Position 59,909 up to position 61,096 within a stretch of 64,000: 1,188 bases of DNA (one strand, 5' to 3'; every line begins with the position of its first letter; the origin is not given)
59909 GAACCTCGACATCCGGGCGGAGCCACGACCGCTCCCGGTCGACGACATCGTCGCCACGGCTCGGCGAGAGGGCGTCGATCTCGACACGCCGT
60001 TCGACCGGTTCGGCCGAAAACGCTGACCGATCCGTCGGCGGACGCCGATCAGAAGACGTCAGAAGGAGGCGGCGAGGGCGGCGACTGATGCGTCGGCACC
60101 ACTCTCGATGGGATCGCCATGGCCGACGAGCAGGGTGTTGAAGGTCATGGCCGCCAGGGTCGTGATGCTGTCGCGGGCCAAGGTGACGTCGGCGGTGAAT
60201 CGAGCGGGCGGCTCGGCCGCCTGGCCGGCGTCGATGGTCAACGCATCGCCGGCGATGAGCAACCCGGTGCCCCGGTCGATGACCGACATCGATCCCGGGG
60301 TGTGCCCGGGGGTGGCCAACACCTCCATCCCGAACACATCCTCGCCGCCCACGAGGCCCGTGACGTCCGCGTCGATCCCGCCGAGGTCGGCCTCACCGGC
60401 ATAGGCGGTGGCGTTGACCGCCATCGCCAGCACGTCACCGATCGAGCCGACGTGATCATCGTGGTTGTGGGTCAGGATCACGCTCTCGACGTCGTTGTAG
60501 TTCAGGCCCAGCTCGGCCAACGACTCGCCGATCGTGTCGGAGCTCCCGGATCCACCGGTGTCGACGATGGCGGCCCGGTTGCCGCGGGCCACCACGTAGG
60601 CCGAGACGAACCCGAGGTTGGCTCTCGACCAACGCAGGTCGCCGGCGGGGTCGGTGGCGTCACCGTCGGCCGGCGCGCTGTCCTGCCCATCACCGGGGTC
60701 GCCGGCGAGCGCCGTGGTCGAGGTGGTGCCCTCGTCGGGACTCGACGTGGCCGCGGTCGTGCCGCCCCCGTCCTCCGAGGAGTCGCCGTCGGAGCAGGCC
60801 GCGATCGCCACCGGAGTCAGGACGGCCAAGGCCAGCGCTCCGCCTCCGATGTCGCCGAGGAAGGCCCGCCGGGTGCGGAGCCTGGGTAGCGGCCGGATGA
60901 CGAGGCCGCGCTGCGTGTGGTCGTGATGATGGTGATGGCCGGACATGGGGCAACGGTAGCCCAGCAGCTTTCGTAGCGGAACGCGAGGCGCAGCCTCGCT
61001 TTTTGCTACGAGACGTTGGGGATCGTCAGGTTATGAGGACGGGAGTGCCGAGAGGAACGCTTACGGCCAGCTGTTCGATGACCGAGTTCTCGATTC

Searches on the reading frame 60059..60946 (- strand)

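Call 10: search_protein_families(library=pfam, proteins=[window:60059-60946:-], max_evalue=0.01)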
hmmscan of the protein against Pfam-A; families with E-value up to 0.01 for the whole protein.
window:60059-60946:- (295 aa): 2 families
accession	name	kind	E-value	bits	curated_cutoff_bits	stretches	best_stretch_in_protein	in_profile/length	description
PF00753.33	Lactamase_B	-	5.8e-21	75.8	22.7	1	111-276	3-196/196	Metallo-beta-lactamase superfamily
PF19583.5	ODP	-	0.00016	22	27.2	1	116-182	5-70/194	ODP family beta lactamase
